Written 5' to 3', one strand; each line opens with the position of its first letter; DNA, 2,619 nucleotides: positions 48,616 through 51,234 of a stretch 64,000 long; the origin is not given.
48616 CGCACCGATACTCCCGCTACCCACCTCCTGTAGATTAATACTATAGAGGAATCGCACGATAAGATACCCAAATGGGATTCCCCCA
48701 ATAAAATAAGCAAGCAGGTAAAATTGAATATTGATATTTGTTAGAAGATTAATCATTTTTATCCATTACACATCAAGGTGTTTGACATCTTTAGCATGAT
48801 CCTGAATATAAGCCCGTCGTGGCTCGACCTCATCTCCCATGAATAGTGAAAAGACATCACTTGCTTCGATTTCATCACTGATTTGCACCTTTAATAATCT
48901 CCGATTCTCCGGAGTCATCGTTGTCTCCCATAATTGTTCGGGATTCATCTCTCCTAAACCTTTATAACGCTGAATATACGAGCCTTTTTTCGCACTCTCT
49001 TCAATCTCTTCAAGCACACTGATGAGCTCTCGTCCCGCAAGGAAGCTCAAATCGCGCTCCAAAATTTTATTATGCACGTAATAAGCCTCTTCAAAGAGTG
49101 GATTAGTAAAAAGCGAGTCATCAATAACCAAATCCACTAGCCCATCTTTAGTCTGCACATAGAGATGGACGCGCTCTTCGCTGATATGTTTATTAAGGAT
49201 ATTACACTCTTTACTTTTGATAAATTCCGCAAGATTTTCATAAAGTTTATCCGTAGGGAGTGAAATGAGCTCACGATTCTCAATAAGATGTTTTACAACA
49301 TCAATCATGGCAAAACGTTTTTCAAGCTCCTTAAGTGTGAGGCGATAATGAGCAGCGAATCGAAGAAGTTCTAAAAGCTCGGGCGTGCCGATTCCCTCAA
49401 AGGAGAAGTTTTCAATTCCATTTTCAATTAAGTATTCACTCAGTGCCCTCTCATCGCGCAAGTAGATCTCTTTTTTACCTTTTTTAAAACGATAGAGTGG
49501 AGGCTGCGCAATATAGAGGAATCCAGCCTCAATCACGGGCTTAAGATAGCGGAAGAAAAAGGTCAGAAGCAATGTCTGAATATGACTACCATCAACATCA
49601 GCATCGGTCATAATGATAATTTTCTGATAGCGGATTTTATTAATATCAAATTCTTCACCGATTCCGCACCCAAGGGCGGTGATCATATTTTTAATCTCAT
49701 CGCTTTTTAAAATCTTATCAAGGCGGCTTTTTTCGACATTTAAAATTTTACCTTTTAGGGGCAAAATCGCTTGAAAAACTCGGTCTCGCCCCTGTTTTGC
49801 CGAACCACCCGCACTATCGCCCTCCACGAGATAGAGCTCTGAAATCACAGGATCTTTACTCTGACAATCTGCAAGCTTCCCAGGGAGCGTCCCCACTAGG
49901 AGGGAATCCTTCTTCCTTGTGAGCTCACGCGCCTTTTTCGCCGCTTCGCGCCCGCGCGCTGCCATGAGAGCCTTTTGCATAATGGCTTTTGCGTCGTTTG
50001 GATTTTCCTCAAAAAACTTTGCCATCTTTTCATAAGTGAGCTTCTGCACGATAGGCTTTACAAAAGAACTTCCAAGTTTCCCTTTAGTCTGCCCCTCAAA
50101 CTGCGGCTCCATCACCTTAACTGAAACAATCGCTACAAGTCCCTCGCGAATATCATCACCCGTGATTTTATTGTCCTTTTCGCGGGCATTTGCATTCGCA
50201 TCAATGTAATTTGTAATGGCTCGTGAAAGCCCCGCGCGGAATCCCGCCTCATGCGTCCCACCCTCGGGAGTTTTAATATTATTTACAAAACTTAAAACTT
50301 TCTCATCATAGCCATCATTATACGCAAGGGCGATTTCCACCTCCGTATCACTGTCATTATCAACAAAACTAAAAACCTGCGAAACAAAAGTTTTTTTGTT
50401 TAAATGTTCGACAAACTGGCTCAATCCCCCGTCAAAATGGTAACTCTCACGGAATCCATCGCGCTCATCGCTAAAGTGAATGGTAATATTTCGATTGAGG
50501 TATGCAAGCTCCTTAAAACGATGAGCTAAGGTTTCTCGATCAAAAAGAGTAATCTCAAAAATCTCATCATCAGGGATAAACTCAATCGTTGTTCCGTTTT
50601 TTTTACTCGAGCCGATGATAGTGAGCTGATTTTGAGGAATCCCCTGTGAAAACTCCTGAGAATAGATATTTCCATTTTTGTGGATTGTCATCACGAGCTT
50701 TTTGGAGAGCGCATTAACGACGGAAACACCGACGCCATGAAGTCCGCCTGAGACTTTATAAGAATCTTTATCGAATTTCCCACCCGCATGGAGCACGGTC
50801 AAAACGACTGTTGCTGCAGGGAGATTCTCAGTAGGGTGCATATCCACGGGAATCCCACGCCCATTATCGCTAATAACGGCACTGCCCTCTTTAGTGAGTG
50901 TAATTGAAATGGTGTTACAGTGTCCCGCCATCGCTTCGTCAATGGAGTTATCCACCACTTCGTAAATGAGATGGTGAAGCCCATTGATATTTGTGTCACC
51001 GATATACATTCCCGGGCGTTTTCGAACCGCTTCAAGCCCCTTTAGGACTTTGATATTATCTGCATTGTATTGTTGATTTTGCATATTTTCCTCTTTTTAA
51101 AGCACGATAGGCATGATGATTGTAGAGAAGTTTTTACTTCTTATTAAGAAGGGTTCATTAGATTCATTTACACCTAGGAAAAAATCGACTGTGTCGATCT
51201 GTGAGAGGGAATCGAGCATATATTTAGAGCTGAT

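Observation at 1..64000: Large over-representation of the hexamer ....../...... in all frames and in intergenic DNA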

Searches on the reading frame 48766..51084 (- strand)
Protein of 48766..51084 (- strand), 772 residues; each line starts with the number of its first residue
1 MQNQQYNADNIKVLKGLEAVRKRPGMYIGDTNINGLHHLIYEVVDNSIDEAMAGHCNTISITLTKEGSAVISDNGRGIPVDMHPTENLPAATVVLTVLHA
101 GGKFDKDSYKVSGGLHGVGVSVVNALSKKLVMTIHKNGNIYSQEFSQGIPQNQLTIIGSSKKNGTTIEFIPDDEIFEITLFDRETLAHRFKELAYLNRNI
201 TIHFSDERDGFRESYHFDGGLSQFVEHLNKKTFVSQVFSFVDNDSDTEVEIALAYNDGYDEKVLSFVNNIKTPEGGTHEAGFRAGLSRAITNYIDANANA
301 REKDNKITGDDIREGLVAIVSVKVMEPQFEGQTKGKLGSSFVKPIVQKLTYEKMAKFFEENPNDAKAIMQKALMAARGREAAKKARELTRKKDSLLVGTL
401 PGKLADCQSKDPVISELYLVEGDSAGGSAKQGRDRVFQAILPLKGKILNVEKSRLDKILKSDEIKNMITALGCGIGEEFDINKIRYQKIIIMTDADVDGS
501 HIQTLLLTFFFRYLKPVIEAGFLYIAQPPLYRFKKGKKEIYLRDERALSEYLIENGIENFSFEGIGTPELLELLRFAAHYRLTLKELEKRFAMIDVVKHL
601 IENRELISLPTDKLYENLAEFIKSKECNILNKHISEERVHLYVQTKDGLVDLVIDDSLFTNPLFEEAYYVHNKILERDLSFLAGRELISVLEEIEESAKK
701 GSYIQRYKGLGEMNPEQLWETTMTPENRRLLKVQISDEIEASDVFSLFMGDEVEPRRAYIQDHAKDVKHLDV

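Call 9: find_encoding_contigs(protein=window:48766-51084:-, flank=10000, max_places=6)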
Protein window:48766-51084:- (772 aa): 1 contig read that carries it; 1 place shown.
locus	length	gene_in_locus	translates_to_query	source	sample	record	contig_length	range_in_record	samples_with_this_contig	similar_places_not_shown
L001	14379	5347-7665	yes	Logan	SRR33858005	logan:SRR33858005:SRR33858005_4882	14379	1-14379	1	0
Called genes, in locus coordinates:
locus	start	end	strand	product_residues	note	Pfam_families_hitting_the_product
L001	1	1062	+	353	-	?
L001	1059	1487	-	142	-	-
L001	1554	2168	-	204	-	PF02511:Thy1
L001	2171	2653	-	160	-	PF02075:RuvC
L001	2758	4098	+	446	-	PF11638:DnaA_N, PF00308:Bac_DnaA, PF01637:ATPase_2 (weak), PF01695:IstB_IS21 (weak), PF13173:AAA_14 (faint), PF08299:Bac_DnaA_C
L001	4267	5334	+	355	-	PF00712:DNA_pol3_beta, PF02767:DNA_pol3_beta_2, PF02768:DNA_pol3_beta_3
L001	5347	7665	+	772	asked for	PF02518:HATPase_c, PF00204:DNA_gyraseB, PF01751:Toprim, PF21249:GyrB_hook (weak), PF00986:DNA_gyraseB_C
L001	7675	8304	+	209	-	PF02660:G3P_acyltransf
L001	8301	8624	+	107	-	PF02152:FolB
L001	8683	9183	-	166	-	-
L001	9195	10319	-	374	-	PF21342:SoxA-TsdA_cyt-c, PF00034:Cytochrom_C, PF13442:Cytochrome_CBB3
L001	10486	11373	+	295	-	PF14827:dCache_3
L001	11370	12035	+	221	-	PF00072:Response_reg, PF00486:Trans_reg_C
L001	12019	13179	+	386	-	PF00512:HisKA (weak), PF02518:HATPase_c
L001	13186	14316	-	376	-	PF02253:PLA1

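Call 10: find_related_loci(query=window:48766-51084:-, collection=genome_contigs, flank=10000)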
Query window:48766-51084:- (772 aa) in genome_contigs; peptide patterns used: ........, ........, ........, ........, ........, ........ (x = any residue, [..] = any of these).
600 stretches matched a pattern (row limit reached: there are more); 597 encode a relative of the query (tblastn E <= 1e-3); the best 80 are kept; 80 distinct loci.
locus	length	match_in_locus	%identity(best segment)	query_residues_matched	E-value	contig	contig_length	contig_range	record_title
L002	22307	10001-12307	77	4-772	0e+0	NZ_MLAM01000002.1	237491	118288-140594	Helicobacter sp. 11S02596-1 NODE_2_length_237491_cov_87.6052_ID_3, whole genome shotgun sequence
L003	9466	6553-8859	71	5-772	0e+0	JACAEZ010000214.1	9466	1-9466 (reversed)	MAG: Campylobacterales bacterium isolate L.E.EP.2 k119_2544927, whole genome shotgun sequence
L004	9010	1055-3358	70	5-772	0e+0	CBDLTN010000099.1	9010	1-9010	MAG TPA_asm: uncultured Sulfurospirillum sp. isolate SRR2018010_concoct_10 genome assembly, contig: ERZ3820729.1939, who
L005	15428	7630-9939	65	1-772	0e+0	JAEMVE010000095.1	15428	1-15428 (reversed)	Sulfurimonas sp. MAG313 yellow_cr313_k141_686479, whole genome shotgun sequence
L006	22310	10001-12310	75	1-772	0e+0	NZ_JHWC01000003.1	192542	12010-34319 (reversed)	Helicobacter rodentium ATCC 700285 BS85DRAFT_scaffold00003.3_C, whole genome shotgun sequence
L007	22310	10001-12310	71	1-772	0e+0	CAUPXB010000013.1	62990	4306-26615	MAG TPA_asm: uncultured Campylobacter sp. isolate ERR9968895_bin.6_MetaWRAP_v1.3_MAG genome assembly, contig: ERZ2161587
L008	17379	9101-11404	64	4-772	0e+0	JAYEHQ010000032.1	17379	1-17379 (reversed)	MAG: Campylobacterota bacterium isolate MAG214 MAG214_32, whole genome shotgun sequence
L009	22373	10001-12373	52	2-772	0e+0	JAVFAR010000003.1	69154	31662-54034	MAG: Trichloromonas sp. isolate BF4_96 NODE_1112_length_69154_cov_12.728135_Biofilm4, whole genome shotgun sequence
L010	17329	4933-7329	50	5-772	0e+0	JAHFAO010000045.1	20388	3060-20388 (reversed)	MAG: Deltaproteobacteria bacterium isolate nzgw177 NODE_1036_length_20389_cov_6.155417, whole genome shotgun sequence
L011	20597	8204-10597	50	6-772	0e+0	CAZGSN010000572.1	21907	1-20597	MAG TPA_asm: uncultured Candidatus Binatia bacterium isolate binchicken_co200_33 genome assembly, contig: k141_1703065,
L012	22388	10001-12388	50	6-772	0e+0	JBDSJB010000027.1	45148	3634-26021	MAG: Candidatus Binatia bacterium isolate cluster1_bin.312 k127_7720, whole genome shotgun sequence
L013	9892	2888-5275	50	6-772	0e+0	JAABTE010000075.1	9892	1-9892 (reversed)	MAG: Desulfobacteraceae bacterium isolate S20.Bin200 Scaffold_73, whole genome shotgun sequence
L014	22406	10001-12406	48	2-772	0e+0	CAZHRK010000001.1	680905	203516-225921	MAG TPA_asm: uncultured Pseudomonadota bacterium isolate SRP292972_co3_70 genome assembly, contig: NODE_8_length_680905_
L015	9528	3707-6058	51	6-772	0e+0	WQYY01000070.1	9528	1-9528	MAG: Desulfuromonadales bacterium isolate Emb289P4bin35 Ga0123357_10017335, whole genome shotgun sequence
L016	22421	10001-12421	49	1-772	0e+0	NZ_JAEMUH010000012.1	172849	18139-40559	Marinomonas ostreistagni strain USM7 Marinomonas_USM7_unicycler_contig_12, whole genome shotgun sequence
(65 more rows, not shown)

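Call 16: find_homologous_proteins(query=window:48766-51084:-, max_evalue=1e-100)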
Query window:48766-51084:- (772 aa): 8000 proteins with E <= 1e-100 among 8000 candidates; the best 120 are listed.
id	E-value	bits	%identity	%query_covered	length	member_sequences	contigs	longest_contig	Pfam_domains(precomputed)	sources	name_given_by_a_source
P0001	0.0e+0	1717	99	100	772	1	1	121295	PF00986.27,PF21249.3,PF02518.32,PF01751.29,PF00204.32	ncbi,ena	-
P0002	0.0e+0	1713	99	100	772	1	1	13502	PF00986.27,PF21249.3,PF02518.32,PF01751.29,PF00204.32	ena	-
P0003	0.0e+0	1586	91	100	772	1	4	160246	PF00986.27,PF21249.3,PF02518.32,PF01751.29,PF00204.32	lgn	-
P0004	0.0e+0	1586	91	100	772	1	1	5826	PF00986.27,PF21249.3,PF02518.32,PF01751.29,PF00204.32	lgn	-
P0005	0.0e+0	1585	90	100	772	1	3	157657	PF00986.27,PF21249.3,PF02518.32,PF01751.29,PF00204.32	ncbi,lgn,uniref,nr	ncbi:DNA topoisomerase (ATP-hydrolyzing) subunit B [Wolinella succinogenes]|uniref:DNA topoisomerase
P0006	0.0e+0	1584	91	100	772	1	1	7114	PF00986.27,PF21249.3,PF02518.32,PF01751.29,PF00204.32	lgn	-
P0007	0.0e+0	1584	91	100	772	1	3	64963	PF00986.27,PF21249.3,PF02518.32,PF01751.29,PF00204.32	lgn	-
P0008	0.0e+0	1583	91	100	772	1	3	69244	PF00986.27,PF21249.3,PF02518.32,PF01751.29,PF00204.32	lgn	-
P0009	0.0e+0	1579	90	100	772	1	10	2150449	PF00986.27,PF21249.3,PF02518.32,PF01751.29,PF00204.32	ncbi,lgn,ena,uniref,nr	ncbi:DNA topoisomerase (ATP-hydrolyzing) subunit B [Wolinella succinogenes]|uniref:DNA gyrase subuni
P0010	0.0e+0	1578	90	100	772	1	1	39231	PF00986.27,PF21249.3,PF02518.32,PF01751.29,PF00204.32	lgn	-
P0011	0.0e+0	1578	90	100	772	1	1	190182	PF00986.27,PF21249.3,PF02518.32,PF01751.29,PF00204.32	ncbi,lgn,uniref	ncbi:DNA topoisomerase (ATP-hydrolyzing) subunit B [Wolinella succinogenes]|uniref:DNA topoisomerase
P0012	0.0e+0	1577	90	100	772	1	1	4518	PF00986.27,PF21249.3,PF02518.32,PF01751.29,PF00204.32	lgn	-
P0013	0.0e+0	1576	90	100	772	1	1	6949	PF00986.27,PF21249.3,PF02518.32,PF01751.29,PF00204.32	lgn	-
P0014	0.0e+0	1576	90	100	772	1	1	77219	PF00986.27,PF21249.3,PF02518.32,PF01751.29,PF00204.32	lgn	-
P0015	0.0e+0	1575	90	100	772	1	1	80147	PF00986.27,PF21249.3,PF02518.32,PF01751.29,PF00204.32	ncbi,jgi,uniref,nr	ncbi:MAG: DNA topoisomerase (ATP-hydrolyzing) subunit B [Wolinella succinogenes]|uniref:DNA topoisom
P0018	0.0e+0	1520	87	100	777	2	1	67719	PF00986.27,PF21249.3,PF02518.32,PF01751.29,PF00204.32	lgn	-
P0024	0.0e+0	1372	77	100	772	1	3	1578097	PF00986.27,PF21249.3,PF02518.32,PF01751.29,PF00204.32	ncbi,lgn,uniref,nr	ncbi:DNA topoisomerase (ATP-hydrolyzing) subunit B [Helicobacter mustelae]|uniref:DNA gyrase subunit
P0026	0.0e+0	1371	78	100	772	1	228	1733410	PF00986.27,PF21249.3,PF02518.32,PF01751.29,PF00204.32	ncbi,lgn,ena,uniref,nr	ncbi:DNA topoisomerase (ATP-hydrolyzing) subunit B [Helicobacter pullorum]|uniref:DNA gyrase subunit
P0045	0.0e+0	1369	78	100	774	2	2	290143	PF00986.27,PF21249.3,PF02518.32,PF01751.29,PF00204.32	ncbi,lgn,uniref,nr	ncbi:DNA topoisomerase (ATP-hydrolyzing) subunit B [Helicobacter cappadocius]|uniref:DNA gyrase subu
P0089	0.0e+0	1360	77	100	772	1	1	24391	PF00986.27,PF21249.3,PF02518.32,PF01751.29,PF00204.32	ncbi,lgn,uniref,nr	ncbi:DNA topoisomerase (ATP-hydrolyzing) subunit B [Helicobacter anseris]|uniref:DNA gyrase subunit 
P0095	0.0e+0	1357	77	100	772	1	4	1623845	PF00986.27,PF21249.3,PF02518.32,PF01751.29,PF00204.32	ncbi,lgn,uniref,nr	ncbi:DNA topoisomerase (ATP-hydrolyzing) subunit B [Helicobacter canadensis]|uniref:DNA gyrase subun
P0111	0.0e+0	1350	77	100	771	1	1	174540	PF00986.27,PF21249.3,PF02518.32,PF01751.29,PF00204.32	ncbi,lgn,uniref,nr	ncbi:DNA topoisomerase (ATP-hydrolyzing) subunit B [Helicobacter ibis]|uniref:DNA gyrase subunit B n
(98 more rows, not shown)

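Call 18: find_encoding_contigs(protein=P0009, flank=10000, max_places=1)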
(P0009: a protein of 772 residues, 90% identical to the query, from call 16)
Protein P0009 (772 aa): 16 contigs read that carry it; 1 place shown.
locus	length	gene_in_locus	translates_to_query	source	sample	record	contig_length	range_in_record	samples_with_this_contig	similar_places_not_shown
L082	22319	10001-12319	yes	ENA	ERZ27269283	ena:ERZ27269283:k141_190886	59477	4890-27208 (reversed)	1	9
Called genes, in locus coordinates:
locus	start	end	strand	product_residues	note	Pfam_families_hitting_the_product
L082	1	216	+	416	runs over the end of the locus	PF00675:Peptidase_M16, PF05193:Peptidase_M16_C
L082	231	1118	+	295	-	PF00701:DHDPS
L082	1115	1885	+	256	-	PF00106:adh_short, PF08659:KR (weak), PF13561:adh_short_C2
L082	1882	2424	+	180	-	PF01066:CDP-OH_P_transf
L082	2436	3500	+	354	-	PF02163:Peptidase_M50, PF00595:PDZ (faint), PF13180:PDZ_2 (weak), PF17820:PDZ_6 (weak)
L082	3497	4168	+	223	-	PF01168:Ala_racemase_N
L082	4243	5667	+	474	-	PF00089:Trypsin, PF13365:Trypsin_2, PF14685:PDZ_Tricorn (faint), PF00595:PDZ, PF12812:PDZ_1 (faint), PF13180:PDZ_2, PF17820:PDZ_6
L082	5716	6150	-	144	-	-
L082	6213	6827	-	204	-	PF02511:Thy1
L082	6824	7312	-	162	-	PF02075:RuvC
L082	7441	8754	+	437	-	PF11638:DnaA_N, PF00308:Bac_DnaA, PF01637:ATPase_2 (weak), PF01695:IstB_IS21, PF08299:Bac_DnaA_C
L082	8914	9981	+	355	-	PF00712:DNA_pol3_beta, PF02767:DNA_pol3_beta_2, PF02768:DNA_pol3_beta_3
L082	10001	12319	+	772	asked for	PF02518:HATPase_c, PF00204:DNA_gyraseB, PF01751:Toprim, PF21249:GyrB_hook (weak), PF00986:DNA_gyraseB_C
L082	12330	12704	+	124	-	PF14489:QueF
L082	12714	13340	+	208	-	PF02660:G3P_acyltransf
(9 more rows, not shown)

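Call 19: find_encoding_contigs(protein=P0026, flank=10000, max_places=1)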
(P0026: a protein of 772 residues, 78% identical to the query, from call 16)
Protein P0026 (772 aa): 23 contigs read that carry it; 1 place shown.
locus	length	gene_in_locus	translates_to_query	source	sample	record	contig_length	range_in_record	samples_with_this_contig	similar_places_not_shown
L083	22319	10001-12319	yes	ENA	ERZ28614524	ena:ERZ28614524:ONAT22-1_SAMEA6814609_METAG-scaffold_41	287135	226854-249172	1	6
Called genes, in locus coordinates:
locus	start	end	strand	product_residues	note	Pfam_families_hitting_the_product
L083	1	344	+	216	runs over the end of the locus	PF04301:BioG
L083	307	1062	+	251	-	PF13847:Methyltransf_31 (faint), PF08242:Methyltransf_12 (weak)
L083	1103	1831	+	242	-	PF07264:EI24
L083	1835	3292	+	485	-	PF00772:DnaB, PF13481:AAA_25, PF03796:DnaB_C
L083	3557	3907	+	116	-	-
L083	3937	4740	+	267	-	-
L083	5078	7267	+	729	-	PF03971:IDH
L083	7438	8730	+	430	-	PF11638:DnaA_N, PF01695:IstB_IS21, PF00308:Bac_DnaA, PF01637:ATPase_2 (weak), PF00004:AAA (weak), PF08299:Bac_DnaA_C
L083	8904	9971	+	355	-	PF00712:DNA_pol3_beta, PF02767:DNA_pol3_beta_2, PF02768:DNA_pol3_beta_3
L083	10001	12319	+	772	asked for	PF02518:HATPase_c, PF00204:DNA_gyraseB, PF01751:Toprim, PF21249:GyrB_hook, PF00986:DNA_gyraseB_C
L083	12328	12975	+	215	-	PF02660:G3P_acyltransf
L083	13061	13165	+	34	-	-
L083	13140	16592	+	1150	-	PF05860:TPS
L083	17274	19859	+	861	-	-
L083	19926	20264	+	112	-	PF00034:Cytochrom_C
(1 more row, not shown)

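Call 20: find_encoding_contigs(protein=P0024, flank=10000, max_places=1)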
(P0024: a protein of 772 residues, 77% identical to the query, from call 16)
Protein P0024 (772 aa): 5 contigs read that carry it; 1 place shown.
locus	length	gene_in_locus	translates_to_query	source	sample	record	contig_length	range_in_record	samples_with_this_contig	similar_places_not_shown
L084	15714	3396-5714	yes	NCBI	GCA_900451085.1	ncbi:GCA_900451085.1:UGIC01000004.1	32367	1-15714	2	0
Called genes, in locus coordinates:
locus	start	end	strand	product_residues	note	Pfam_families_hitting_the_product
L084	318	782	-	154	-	PF02075:RuvC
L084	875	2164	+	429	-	PF11638:DnaA_N (weak), PF01695:IstB_IS21, PF00308:Bac_DnaA, PF01637:ATPase_2 (weak), PF07693:KAP_NTPase (faint), PF00004:AAA (weak), PF08299:Bac_DnaA_C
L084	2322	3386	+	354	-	PF00712:DNA_pol3_beta, PF02767:DNA_pol3_beta_2, PF02768:DNA_pol3_beta_3 (weak)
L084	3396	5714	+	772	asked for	PF02518:HATPase_c, PF00204:DNA_gyraseB, PF01751:Toprim, PF21249:GyrB_hook, PF00986:DNA_gyraseB_C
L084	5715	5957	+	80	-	PF14373:Imm_superinfect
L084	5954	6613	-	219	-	PF03412:Peptidase_C39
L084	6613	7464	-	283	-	-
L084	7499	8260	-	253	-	-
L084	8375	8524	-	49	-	-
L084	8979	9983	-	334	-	PF01073:3Beta_HSD, PF01370:Epimerase, PF02719:Polysacc_synt_2, PF04321:RmlD_sub_bind, PF16363:GDP_Man_Dehyd, PF07993:NAD_binding_4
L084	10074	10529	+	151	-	PF03061:4HBT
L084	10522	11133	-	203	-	-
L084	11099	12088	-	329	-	PF04166:PdxA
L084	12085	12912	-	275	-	PF03740:PdxJ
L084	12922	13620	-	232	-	PF01856:HP_OMP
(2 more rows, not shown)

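Call 21: find_encoding_contigs(protein=P0018, flank=10000, max_places=1)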
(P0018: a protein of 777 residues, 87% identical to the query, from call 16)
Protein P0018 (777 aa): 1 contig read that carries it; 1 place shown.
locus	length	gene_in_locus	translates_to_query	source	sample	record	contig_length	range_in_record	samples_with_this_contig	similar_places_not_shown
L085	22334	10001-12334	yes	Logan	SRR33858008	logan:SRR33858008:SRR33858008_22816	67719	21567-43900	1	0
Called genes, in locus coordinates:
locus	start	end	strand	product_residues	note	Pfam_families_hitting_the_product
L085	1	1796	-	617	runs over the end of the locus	PF13522:GATase_6, PF13537:GATase_7, PF00733:Asn_synthase, PF06508:QueC (faint)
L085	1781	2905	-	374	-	PF13439:Glyco_transf_4, PF13477:Glyco_trans_4_2 (weak), PF13579:Glyco_trans_4_4, PF00534:Glycos_transf_1, PF13692:Glyco_trans_1_4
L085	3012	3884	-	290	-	PF09549:RE_Bpu10I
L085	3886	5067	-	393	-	PF00145:DNA_methylase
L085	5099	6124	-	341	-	PF03811:Zn_ribbon_InsA (weak), PF12762:DDE_Tnp_IS1595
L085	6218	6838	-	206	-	PF02511:Thy1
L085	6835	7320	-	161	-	PF02075:RuvC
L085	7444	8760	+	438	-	PF11638:DnaA_N, PF00004:AAA (faint), PF00308:Bac_DnaA, PF01695:IstB_IS21, PF01637:ATPase_2 (weak), PF08299:Bac_DnaA_C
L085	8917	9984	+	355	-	PF00712:DNA_pol3_beta, PF02767:DNA_pol3_beta_2, PF02768:DNA_pol3_beta_3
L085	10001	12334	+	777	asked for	PF02518:HATPase_c, PF00204:DNA_gyraseB, PF01751:Toprim, PF21249:GyrB_hook (weak), PF00986:DNA_gyraseB_C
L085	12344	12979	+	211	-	PF02660:G3P_acyltransf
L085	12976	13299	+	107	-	PF02152:FolB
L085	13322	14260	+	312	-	PF00535:Glycos_transf_2, PF10111:Glyco_tranf_2_2 (weak), PF13641:Glyco_tranf_2_3 (weak)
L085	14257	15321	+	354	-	PF13439:Glyco_transf_4, PF00534:Glycos_transf_1, PF13692:Glyco_trans_1_4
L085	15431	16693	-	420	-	PF03721:UDPG_MGDP_dh_N, PF00984:UDPG_MGDP_dh, PF03720:UDPG_MGDP_dh_C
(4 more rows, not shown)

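Call 22: find_encoding_contigs(protein=P0089, flank=10000, max_places=1)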
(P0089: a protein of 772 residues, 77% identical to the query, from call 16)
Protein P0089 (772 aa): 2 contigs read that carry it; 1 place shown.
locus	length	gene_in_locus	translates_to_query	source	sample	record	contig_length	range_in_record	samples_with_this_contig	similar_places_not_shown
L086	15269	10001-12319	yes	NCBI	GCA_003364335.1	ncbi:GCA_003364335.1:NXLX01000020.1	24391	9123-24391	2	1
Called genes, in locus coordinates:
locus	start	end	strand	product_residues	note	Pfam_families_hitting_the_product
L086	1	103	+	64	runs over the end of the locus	-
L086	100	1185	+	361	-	PF04007:DUF354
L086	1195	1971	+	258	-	PF03740:PdxJ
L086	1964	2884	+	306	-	PF04166:PdxA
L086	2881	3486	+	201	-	-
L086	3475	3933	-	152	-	PF03061:4HBT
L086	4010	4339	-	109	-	-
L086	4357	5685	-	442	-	PF00174:Oxidored_molyb, PF03404:Mo-co_dimer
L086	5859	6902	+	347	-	PF01073:3Beta_HSD, PF01370:Epimerase, PF02719:Polysacc_synt_2, PF04321:RmlD_sub_bind, PF07993:NAD_binding_4, PF08659:KR (weak), PF16363:GDP_Man_Dehyd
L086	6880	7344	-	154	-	PF02075:RuvC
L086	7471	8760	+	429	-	PF11638:DnaA_N (weak), PF13173:AAA_14 (faint), PF01695:IstB_IS21, PF00308:Bac_DnaA, PF01637:ATPase_2 (weak), PF00004:AAA (weak), PF08299:Bac_DnaA_C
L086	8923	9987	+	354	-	PF00712:DNA_pol3_beta, PF02767:DNA_pol3_beta_2, PF02768:DNA_pol3_beta_3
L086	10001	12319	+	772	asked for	PF02518:HATPase_c, PF00204:DNA_gyraseB, PF01751:Toprim, PF21249:GyrB_hook (weak), PF00986:DNA_gyraseB_C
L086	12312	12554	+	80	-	PF14373:Imm_superinfect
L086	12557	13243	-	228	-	-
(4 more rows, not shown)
